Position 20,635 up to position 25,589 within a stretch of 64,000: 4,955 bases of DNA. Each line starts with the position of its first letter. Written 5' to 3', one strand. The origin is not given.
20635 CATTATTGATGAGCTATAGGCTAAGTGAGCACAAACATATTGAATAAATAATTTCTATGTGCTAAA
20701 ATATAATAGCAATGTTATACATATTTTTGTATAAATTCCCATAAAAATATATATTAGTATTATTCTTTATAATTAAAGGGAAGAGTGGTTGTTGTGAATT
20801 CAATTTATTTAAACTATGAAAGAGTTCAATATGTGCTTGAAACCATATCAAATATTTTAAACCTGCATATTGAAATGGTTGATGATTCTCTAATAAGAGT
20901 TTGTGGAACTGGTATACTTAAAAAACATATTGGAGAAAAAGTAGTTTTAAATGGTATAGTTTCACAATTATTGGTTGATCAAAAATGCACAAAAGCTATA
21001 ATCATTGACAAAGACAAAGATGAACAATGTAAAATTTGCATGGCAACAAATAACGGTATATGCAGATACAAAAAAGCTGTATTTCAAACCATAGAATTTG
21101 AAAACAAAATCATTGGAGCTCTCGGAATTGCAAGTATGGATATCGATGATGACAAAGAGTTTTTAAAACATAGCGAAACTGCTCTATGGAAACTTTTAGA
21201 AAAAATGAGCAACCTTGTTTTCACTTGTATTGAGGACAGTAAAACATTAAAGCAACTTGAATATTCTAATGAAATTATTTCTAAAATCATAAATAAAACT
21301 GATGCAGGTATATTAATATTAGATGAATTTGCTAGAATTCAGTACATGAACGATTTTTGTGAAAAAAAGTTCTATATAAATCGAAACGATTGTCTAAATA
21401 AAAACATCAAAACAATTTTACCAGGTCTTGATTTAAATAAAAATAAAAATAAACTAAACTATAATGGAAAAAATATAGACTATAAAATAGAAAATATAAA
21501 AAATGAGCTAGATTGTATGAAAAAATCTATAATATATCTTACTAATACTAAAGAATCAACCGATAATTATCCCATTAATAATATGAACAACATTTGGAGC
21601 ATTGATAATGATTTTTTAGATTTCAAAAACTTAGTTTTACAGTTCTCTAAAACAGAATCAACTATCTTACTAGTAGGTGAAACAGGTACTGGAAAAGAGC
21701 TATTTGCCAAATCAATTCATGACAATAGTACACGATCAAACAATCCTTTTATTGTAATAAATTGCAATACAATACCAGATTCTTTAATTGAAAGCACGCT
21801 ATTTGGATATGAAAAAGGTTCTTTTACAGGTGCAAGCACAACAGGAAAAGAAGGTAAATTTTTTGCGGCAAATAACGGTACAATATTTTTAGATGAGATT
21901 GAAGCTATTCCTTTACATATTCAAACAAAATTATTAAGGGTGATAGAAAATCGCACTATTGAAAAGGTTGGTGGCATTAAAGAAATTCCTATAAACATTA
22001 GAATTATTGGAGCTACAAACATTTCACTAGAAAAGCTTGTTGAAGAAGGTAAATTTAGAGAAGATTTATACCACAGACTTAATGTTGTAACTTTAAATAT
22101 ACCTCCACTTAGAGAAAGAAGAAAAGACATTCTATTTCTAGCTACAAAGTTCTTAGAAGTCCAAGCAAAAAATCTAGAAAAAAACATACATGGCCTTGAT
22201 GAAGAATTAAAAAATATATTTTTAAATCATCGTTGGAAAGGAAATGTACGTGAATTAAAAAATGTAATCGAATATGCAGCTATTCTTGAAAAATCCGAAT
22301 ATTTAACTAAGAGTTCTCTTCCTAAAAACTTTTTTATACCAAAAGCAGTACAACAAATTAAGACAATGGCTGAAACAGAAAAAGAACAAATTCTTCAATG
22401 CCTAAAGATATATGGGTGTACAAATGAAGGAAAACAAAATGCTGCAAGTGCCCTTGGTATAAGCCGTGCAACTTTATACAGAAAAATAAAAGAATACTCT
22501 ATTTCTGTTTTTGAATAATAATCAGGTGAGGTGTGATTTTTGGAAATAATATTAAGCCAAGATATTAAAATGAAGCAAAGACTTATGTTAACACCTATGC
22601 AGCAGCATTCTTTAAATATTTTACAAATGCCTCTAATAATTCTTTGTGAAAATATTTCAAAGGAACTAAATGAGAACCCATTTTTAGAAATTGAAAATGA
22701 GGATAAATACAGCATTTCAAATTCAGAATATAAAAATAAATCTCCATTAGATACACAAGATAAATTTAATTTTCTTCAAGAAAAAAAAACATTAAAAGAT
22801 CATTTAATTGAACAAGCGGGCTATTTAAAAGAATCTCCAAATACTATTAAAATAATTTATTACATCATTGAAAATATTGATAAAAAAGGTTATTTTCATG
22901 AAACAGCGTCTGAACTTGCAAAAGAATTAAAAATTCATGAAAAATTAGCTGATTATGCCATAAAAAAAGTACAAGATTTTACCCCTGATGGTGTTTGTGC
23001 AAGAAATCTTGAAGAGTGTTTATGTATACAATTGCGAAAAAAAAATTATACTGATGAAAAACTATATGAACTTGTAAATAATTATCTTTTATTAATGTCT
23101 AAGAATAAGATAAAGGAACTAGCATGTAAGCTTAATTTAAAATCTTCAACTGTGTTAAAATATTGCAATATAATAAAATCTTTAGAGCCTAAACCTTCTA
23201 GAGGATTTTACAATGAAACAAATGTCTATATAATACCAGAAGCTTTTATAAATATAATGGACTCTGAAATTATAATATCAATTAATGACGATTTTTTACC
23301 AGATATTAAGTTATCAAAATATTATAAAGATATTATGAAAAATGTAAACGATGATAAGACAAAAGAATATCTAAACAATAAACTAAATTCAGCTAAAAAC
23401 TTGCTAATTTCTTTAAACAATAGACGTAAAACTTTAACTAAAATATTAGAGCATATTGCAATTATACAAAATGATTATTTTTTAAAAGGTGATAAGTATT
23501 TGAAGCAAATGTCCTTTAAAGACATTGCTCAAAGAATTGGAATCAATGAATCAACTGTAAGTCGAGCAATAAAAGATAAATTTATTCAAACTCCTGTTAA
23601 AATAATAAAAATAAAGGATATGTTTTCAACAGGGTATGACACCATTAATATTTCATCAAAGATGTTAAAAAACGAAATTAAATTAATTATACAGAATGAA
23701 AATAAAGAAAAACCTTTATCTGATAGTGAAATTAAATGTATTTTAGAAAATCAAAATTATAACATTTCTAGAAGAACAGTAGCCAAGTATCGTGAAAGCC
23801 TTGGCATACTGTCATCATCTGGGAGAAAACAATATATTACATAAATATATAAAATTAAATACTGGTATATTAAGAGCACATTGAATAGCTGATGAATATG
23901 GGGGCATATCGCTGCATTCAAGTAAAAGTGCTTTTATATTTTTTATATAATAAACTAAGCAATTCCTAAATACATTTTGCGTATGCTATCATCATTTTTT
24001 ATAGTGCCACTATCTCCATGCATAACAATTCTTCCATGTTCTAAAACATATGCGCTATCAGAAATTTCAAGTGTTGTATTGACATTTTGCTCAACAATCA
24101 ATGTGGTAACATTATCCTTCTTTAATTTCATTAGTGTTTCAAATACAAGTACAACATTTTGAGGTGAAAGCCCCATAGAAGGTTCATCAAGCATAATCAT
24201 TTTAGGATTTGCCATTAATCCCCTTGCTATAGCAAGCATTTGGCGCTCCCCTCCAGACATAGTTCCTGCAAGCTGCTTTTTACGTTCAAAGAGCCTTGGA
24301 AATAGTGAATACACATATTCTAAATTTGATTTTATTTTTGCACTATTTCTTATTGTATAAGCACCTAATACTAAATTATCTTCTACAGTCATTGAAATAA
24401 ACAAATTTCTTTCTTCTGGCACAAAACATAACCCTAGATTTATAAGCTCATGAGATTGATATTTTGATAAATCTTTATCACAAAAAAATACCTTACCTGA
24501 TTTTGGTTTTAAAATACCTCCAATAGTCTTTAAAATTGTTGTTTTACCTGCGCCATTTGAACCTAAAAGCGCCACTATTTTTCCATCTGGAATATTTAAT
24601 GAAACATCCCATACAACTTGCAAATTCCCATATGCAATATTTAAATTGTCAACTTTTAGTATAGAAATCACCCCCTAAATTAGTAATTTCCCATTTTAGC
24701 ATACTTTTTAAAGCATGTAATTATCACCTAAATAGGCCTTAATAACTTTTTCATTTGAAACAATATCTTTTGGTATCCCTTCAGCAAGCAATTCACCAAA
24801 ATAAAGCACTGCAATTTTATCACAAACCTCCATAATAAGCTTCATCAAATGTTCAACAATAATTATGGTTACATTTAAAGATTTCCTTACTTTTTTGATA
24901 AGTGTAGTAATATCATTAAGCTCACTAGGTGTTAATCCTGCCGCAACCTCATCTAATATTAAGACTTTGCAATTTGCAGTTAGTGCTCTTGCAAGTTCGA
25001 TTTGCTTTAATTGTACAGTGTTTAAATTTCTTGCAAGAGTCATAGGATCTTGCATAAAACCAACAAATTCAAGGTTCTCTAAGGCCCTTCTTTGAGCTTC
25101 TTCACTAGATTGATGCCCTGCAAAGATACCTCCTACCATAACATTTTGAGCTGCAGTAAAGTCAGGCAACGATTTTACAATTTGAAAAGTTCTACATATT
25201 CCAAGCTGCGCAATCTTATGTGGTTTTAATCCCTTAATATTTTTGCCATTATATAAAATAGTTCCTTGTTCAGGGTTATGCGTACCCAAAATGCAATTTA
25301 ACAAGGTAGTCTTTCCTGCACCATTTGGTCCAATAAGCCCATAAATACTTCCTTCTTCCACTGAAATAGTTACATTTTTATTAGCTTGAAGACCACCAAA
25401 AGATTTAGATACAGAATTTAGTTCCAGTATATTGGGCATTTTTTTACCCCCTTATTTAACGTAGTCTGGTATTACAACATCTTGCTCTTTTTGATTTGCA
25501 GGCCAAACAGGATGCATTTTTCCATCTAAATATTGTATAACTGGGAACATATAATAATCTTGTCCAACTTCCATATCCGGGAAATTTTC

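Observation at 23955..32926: Nine-gene candidate sigma-54 operon coupling a non-Pyl MttB methyltransferase system to an opine-dehydrogenase-like enzyme and a LIV-type ABC importer: substrate unknown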

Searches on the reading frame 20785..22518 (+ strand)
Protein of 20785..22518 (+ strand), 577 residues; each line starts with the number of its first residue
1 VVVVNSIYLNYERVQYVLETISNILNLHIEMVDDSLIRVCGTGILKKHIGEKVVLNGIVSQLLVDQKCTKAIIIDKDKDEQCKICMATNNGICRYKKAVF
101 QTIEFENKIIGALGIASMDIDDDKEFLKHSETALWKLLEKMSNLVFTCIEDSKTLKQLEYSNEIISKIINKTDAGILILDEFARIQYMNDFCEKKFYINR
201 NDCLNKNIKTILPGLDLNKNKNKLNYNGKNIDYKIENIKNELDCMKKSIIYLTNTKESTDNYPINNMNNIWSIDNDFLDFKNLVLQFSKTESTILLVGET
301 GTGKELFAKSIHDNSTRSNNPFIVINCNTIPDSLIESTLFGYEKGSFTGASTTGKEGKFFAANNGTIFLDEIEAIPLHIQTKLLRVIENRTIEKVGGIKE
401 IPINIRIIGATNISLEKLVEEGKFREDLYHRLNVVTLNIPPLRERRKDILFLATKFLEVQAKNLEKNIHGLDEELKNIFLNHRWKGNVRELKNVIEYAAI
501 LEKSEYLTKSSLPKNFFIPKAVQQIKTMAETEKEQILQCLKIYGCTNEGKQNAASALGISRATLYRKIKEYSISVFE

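Call 8: search_protein_families(library=pfam, proteins=[window:20785-22518:+])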
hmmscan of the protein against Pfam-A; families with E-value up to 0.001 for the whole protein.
window:20785-22518:+ (577 aa): 9 families
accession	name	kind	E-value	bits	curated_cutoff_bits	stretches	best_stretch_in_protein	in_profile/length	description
PF00158.32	Sigma54_activat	-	1.2e-63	214.2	20.2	1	277-437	8-167/168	Sigma-54 interaction domain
PF25601.1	AAA_lid_14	-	1.7e-21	76.2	27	1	443-517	1-75/87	AAA+ ATPase lid domain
PF14532.12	Sigma54_activ_2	-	2.1e-20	73.8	25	1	280-442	10-138/138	Sigma-54 interaction domain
PF07724.20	AAA_2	-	1.5e-10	41.8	27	1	290-424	2-136/166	AAA domain (Cdc48 subfamily)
PF07728.20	AAA_5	-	1.1e-08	35.7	22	1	294-413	2-123/139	AAA domain (dynein-related subfamily)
PF00004.35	AAA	-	8.3e-07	30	21.2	1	294-415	1-111/131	ATPase family associated with various cellular activities (AAA)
PF02954.25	HTH_8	-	1.2e-06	28.6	22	1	528-571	2-42/42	Bacterial regulatory protein, Fis family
PF01078.27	Mg_chelatase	-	5.4e-05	23.1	20.3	0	346-413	89-158/207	Magnesium chelatase, subunit ChlI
PF00493.29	MCM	-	0.00024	20.8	23.3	0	290-415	56-175/224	MCM P-loop domain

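Call 50: search_protein_families(library=ncbifam, proteins=[window:20785-22518:+], max_evalue=0.01)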
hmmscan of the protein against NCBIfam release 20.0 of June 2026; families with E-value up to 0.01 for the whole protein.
window:20785-22518:+ (577 aa): 29 families (the best 25 are shown)
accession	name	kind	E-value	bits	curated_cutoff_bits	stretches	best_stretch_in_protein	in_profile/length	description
NF041552.1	TF_PrdR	equivalog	2.2e-103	346.6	795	1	234-571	236-576/577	sigma-54 dependent transcriptional regulator PrdR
NF008469.0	PRK11361.1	equivalog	8.2e-85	285.2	714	1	242-574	122-457/461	acetoacetate metabolism transcriptional regulator AtoC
TIGR02915.1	PEP_resp_reg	equivalog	1.7e-83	280.9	502.6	1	280-573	151-444/445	PEP-CTERM-box response regulator transcription factor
TIGR01817.1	nifA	equivalog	3.6e-83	280.2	528.85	1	282-512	210-438/534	nif-specific transcriptional activator NifA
TIGR01818.1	ntrC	equivalog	7.4e-82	275.6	558.6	1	286-534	152-400/463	nitrogen regulation protein NR(I)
NF003451.0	PRK05022.1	equivalog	2.3e-81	274.1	476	1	279-520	201-442/512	nitric oxide reductase transcriptional regulator NorR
NF011953.0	PRK15424.1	equivalog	8.1e-81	272.2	703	1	264-570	215-533/538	propionate catabolism operon regulatory protein PrpR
TIGR02329.1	propionate_PrpR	equivalog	3e-79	267.1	499.2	1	266-569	210-525/526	propionate catabolism operon regulatory protein PrpR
NF050807.1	TransRegFlbDCaul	equivalog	4.2e-77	259.9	750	1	281-510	131-359/454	sigma-54-dependent transcriptional regulator FlbD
NF049963.1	RespRegFlgRCampy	domain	8.1e-77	258.9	750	1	197-573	74-429/429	fla regulon two-component system response regulator FlgR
NF038308.1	RNA_repair_RtcR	equivalog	8e-76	256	650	1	270-537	182-457/530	RNA repair transcriptional activator RtcR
NF008176.1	PRK10923.1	equivalog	1.1e-73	248.5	620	1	231-530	99-399/469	nitrogen regulation protein NR(I)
TIGR02974.1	phageshock_pspF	equivalog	7.1e-73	245.7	443.55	1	275-521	6-252/336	phage shock protein operon transcriptional activator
NF011958.0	PRK15429.1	equivalog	3.2e-72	244.2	830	1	287-574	398-687/692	formate hydrogenlyase transcriptional activator FlhA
NF007689.0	PRK10365.1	equivalog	1.4e-71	241.6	760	1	288-568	159-439/441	sigma-54-dependent response regulator transcription factor ZraR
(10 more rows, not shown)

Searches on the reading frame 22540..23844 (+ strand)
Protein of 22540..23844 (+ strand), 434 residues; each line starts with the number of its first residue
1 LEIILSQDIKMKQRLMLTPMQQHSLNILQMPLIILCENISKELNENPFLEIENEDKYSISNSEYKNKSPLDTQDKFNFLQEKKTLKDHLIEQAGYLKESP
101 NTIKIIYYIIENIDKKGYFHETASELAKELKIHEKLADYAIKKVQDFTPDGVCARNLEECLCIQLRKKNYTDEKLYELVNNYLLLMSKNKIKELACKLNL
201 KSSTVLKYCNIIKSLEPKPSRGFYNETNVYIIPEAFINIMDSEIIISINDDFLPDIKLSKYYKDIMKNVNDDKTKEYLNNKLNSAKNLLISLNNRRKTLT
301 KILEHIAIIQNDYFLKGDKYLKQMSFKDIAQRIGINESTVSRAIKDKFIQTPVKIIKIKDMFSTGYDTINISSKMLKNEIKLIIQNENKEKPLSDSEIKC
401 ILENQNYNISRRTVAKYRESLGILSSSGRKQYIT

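Call 8: search_protein_families(library=pfam, proteins=[window:22540-23844:+])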
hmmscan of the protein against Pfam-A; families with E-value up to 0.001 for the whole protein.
window:22540-23844:+ (434 aa): 14 families
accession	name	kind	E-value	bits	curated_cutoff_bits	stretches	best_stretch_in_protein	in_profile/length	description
PF04963.19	Sigma54_CBD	-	2.6e-49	167.9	22.9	1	77-262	4-185/185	Sigma-54 factor, core binding domain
PF04552.19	Sigma54_DBD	-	1.6e-45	155.1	22.8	1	276-431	2-160/160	Sigma-54, DNA binding domain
PF00309.25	Sigma54_AID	-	2.5e-12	46.9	23.8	1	6-51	1-46/46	Sigma-54 factor, Activator interacting domain (AID)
PF13518.12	HTH_28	-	1.6e-07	31.8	25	0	320-345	9-34/52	Helix-turn-helix domain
PF08279.18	HTH_11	-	2.3e-07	31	25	0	323-346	15-38/55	HTH domain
PF08281.18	Sigma70_r4_2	-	2.1e-06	27.7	25.7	1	319-344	22-47/54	Sigma-70, region 4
PF13384.12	HTH_23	-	1.1e-05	25.6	24.6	0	320-345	14-39/50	Homeodomain-like domain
PF13412.12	HTH_24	-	2.6e-05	24.1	21.9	0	324-345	18-39/48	Winged helix-turn-helix DNA-binding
PF01047.28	MarR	-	8.9e-05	22.7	24.6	0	322-345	16-39/59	MarR family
PF13542.12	HTH_Tnp_ISL3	-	0.00011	22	27.4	1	321-346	24-49/51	Helix-turn-helix domain of transposase family ISL3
PF13936.12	HTH_38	-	0.00028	21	27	0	320-345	17-42/44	Helix-turn-helix domain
PF04967.18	HTH_10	-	0.00031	20.9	23.1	0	322-344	22-44/53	HTH DNA binding domain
PF01022.26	HTH_5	-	0.00033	20.9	22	0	323-342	15-34/47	Bacterial regulatory protein, arsR family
PF13443.12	HTH_26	-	0.00057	20.5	22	0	322-348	9-35/63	Cro/C1-type HTH DNA-binding domain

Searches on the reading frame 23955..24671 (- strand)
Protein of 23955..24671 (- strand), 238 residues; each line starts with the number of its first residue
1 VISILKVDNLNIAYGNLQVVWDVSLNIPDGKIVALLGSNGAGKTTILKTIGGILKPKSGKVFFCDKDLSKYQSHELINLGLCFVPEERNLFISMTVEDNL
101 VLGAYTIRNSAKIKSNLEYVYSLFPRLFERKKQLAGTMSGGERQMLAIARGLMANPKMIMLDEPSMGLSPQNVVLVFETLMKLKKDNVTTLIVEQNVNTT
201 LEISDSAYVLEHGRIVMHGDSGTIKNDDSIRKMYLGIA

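Call 3: search_protein_families(library=pfam, proteins=[window:23955-24671:-])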
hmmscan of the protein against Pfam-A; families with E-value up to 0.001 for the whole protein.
window:23955-24671:- (238 aa): 4 families
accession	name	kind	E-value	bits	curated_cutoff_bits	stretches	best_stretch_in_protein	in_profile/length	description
PF00005.33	ABC_tran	-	8e-30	104.7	25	1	22-165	3-136/137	ABC transporter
PF13304.12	AAA_21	-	3.8e-07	30.9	27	0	32-53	1-22/304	AAA domain, putative AbiEii toxin, Type IV TA system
PF02463.25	SMC_N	-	7.3e-05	22.7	40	0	31-193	25-195/220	RecF/RecN/SMC N terminal domain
PF13175.12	AAA_15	-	8.1e-05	22.8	32.1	0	23-90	17-89/374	AAA ATPase domain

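Call 4: search_protein_families(library=ncbifam, proteins=[window:23955-24671:-])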
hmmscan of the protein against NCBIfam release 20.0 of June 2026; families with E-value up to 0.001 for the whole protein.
window:23955-24671:- (238 aa): 191 families (the best 25 are shown)
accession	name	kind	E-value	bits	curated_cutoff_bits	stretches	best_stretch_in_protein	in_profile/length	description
NF008626.0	PRK11614.1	equivalog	4.1e-71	239.2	441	1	4-236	5-236/237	high-affinity branched-chain amino acid ABC transporter ATP-binding protein LivF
TIGR03410.1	urea_trans_UrtE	equivalog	2.1e-61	207.3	285.8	1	5-231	1-225/230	urea ABC transporter ATP-binding subunit UrtE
TIGR04406.1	LPS_export_lptB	equivalog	5.2e-54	183.1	240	1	5-236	2-234/239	LPS export ABC transporter ATP-binding protein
NF008144.0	PRK10895.1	equivalog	1.3e-43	149.2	381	1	3-236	2-236/241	LPS export ABC transporter ATP-binding protein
NF008449.1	PRK11300.1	equivalog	3.8e-41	141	362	1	3-236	4-253/255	high-affinity branched-chain amino acid ABC transporter ATP-binding protein LivG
TIGR03411.1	urea_trans_UrtD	equivalog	2.3e-40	138.8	304.1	1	4-236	2-241/242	urea ABC transporter ATP-binding protein UrtD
TIGR01188.1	drrA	subfamily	6.9e-39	133.9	312.45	1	14-226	3-213/302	daunorubicin resistance ABC transporter, ATP-binding protein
NF011967.0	PRK15439.1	equivalog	3e-36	124.9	586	1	3-233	10-236/510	autoinducer 2 ABC transporter ATP-binding protein LsrA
TIGR00968.1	3a0106s01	subfamily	8.1e-35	120.4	342.75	1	6-225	2-219/237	sulfate ABC transporter ATP-binding protein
TIGR03864.1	PQQ_ABC_ATP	hypoth_equivalog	1.8e-34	119.2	302.25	1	5-229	2-224/236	ABC transporter, ATP-binding subunit, PQQ-dependent alcohol dehydrogenase system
TIGR02315.1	ABC_phnC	equivalog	2.8e-34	118.6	266.1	1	4-234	1-242/243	phosphonate ABC transporter ATP-binding protein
TIGR03265.1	PhnT2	equivalog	3.2e-34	118.7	457.7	1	4-221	4-219/353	putative 2-aminoethylphosphonate ABC transporter ATP-binding protein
TIGR04521.1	ECF_ATPase_2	equivalog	1.3e-33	116.3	330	1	17-234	18-243/279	energy-coupling factor transporter ATPase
TIGR00972.1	3a0107s01c2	equivalog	1.8e-33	116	343.2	1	5-225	2-231/248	phosphate ABC transporter ATP-binding protein PstB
NF010068.0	PRK13548.1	equivalog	8.9e-33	113.5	261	1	4-234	5-240/261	heme ABC transporter ATP-binding protein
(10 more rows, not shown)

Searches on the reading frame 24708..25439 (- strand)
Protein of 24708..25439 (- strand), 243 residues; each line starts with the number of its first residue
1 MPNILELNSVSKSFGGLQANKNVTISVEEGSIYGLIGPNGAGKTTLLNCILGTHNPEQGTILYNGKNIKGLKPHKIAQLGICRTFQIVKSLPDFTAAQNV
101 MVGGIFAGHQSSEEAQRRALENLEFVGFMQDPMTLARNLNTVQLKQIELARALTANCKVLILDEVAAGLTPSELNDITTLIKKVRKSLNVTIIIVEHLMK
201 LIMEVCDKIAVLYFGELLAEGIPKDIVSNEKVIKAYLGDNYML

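Call 3: search_protein_families(library=pfam, proteins=[window:24708-25439:-])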
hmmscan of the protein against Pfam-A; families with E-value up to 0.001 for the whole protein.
window:24708-25439:- (243 aa): 7 families
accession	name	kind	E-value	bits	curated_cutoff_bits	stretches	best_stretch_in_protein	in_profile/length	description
PF00005.33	ABC_tran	-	8.6e-26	91.6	25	1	21-165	2-135/137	ABC transporter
PF12399.14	BCA_ABC_TP_C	-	1.2e-08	34.8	25.5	1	216-239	1-24/27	Branched-chain amino acid ATP-binding cassette transporter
PF13401.12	AAA_22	-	8.2e-06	26.6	27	1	31-200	6-128/130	AAA domain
PF02463.25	SMC_N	-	6.9e-05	22.8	40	0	21-52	16-49/220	RecF/RecN/SMC N terminal domain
PF13304.12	AAA_21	-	0.00011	22.9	27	1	32-50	1-19/304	AAA domain, putative AbiEii toxin, Type IV TA system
PF13476.12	AAA_23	-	0.00023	22.3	27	1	21-50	11-39/201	AAA domain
PF09818.15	ABC_ATPase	-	0.00073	19.1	23.2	0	158-212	189-246/283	P-loop domain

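Call 4: search_protein_families(library=ncbifam, proteins=[window:24708-25439:-])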
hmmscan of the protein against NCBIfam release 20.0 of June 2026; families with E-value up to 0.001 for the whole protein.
window:24708-25439:- (243 aa): 188 families (the best 25 are shown)
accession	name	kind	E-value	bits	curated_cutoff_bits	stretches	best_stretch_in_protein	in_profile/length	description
NF008449.1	PRK11300.1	equivalog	1.2e-59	201.7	362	1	3-239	4-254/255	high-affinity branched-chain amino acid ABC transporter ATP-binding protein LivG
TIGR03411.1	urea_trans_UrtD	equivalog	9.7e-49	166.2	304.1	1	4-238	2-241/242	urea ABC transporter ATP-binding protein UrtD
TIGR04406.1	LPS_export_lptB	equivalog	4.4e-42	144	240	1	5-243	2-239/239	LPS export ABC transporter ATP-binding protein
NF047930.1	ABC_ATP_B6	equivalog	6.3e-40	137.2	670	1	4-226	2-223/510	putative B6 ABC transporter ATP-binding protein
NF008442.0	PRK11288.1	equivalog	3.6e-39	134.4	689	1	3-239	6-243/504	L-arabinose ABC transporter ATP-binding protein AraG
TIGR03410.1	urea_trans_UrtE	equivalog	1.8e-38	132.3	285.8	1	5-234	1-225/230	urea ABC transporter ATP-binding subunit UrtE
NF041861.1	YtfR_transport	equivalog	1.7e-36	125.7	850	1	4-239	1-236/492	galactofuranose ABC transporter, ATP-binding protein YtfR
NF008144.0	PRK10895.1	equivalog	7.2e-36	123.9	381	1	6-242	5-240/241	LPS export ABC transporter ATP-binding protein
TIGR02314.1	ABC_MetN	equivalog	1.7e-35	122.6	499.7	1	8-232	5-234/343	methionine ABC transporter ATP-binding protein MetN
TIGR01188.1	drrA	subfamily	2.3e-35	122.4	312.45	1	12-226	1-211/302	daunorubicin resistance ABC transporter, ATP-binding protein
NF007253.0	PRK09700.1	equivalog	3.5e-35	121.6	772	1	4-238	5-243/510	D-allose ABC transporter ATP-binding protein AlsA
NF011967.0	PRK15439.1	equivalog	5.6e-35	120.7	586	1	3-235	10-235/510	autoinducer 2 ABC transporter ATP-binding protein LsrA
NF008215.0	PRK10982.1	equivalog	1.1e-34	120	828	1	3-238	12-247/506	galactose/methyl galactoside ABC transporter ATP-binding protein MglA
TIGR03265.1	PhnT2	equivalog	3.4e-34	118.6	457.7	1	4-229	4-225/353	putative 2-aminoethylphosphonate ABC transporter ATP-binding protein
NF040905.2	GguA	equivalog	3.9e-34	117.9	810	1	4-238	1-239/500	multiple monosaccharide ABC transporter ATP-binding protein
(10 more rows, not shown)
